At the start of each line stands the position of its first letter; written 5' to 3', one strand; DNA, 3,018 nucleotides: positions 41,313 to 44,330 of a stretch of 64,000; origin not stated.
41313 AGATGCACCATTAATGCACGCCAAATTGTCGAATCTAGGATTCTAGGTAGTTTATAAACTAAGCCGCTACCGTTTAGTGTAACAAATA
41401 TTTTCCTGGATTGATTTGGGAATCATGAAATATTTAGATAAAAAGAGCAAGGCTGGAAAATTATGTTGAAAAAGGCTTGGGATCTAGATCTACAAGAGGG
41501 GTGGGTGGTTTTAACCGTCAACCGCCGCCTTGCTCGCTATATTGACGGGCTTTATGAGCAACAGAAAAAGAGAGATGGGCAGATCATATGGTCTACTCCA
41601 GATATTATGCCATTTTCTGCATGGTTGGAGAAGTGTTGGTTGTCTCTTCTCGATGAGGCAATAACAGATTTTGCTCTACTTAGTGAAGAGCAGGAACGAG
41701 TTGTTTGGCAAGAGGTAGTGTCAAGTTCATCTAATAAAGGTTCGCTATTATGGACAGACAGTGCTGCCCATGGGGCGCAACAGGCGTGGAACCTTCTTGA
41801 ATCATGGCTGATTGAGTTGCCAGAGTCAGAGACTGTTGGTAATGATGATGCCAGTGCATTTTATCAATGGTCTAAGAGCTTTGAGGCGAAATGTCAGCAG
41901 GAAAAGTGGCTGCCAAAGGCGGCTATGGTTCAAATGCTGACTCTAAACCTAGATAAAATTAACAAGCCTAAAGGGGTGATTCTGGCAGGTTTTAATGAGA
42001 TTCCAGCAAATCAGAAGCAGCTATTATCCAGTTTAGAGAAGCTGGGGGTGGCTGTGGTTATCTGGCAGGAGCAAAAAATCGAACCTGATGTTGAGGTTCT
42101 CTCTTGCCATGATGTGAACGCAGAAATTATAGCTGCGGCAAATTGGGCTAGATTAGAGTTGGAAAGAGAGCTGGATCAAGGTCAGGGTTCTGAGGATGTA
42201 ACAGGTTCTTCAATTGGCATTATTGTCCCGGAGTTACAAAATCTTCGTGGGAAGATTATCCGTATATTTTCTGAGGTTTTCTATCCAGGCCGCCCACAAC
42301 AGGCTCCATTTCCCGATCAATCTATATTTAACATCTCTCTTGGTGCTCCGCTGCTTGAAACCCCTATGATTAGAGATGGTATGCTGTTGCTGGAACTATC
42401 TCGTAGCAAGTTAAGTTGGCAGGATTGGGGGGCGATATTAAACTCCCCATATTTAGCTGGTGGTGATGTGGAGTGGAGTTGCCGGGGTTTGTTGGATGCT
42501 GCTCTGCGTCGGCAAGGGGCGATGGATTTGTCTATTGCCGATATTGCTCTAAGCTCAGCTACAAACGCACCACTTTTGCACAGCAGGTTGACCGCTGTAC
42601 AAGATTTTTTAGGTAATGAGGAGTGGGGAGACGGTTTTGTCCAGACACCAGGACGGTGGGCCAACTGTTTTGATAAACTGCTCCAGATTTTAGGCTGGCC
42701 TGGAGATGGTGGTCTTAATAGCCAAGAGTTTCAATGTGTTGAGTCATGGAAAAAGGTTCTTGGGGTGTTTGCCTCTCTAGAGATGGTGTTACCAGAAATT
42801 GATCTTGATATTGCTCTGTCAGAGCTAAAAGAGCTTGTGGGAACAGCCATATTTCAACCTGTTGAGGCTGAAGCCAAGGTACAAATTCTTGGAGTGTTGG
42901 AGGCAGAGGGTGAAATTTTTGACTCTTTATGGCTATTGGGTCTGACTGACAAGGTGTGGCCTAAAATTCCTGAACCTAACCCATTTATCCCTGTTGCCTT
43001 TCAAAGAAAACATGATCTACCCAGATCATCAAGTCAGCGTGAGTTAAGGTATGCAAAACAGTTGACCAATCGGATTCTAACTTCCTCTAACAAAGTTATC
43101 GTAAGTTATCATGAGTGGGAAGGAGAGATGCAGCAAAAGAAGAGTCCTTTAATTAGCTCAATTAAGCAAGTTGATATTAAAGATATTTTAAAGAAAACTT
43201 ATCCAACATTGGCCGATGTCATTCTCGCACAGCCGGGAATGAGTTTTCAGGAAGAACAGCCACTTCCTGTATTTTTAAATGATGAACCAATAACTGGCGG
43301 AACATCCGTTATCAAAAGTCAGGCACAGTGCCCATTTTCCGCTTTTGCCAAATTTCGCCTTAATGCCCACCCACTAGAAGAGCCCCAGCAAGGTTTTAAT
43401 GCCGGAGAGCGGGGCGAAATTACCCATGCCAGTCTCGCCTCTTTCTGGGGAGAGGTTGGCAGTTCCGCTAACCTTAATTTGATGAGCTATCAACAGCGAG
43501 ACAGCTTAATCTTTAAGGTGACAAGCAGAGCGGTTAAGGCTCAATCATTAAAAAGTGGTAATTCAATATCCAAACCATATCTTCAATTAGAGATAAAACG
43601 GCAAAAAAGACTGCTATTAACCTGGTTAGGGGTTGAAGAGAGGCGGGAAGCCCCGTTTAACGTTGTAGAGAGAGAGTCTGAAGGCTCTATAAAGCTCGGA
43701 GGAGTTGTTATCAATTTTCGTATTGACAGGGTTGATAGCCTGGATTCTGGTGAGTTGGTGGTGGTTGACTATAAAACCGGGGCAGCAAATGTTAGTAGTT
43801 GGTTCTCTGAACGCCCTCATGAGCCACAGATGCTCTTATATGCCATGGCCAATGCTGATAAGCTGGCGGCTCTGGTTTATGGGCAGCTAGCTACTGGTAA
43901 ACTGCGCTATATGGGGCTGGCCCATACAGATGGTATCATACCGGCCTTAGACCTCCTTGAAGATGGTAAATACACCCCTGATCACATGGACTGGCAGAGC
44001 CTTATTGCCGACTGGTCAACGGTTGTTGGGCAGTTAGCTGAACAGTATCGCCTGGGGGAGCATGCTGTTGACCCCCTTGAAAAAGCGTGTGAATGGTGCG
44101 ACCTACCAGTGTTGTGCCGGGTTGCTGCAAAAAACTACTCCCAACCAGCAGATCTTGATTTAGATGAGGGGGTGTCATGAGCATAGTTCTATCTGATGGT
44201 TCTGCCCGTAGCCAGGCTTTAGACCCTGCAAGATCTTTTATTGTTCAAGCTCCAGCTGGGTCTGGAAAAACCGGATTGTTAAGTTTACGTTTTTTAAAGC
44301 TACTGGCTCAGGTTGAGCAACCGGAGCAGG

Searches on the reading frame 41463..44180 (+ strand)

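Call 70: search_protein_families(library=pfam, proteins=[window:41463-44180:+], max_evalue=0.00001)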
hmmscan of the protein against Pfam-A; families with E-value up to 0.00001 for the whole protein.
window:41463-44180:+ (905 aa): 1 family
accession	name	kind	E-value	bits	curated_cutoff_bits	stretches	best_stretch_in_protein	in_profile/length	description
PF12705.13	PDDEXK_1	-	2.9e-25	90.1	22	1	616-886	6-247/247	PD-(D/E)XK nuclease superfamily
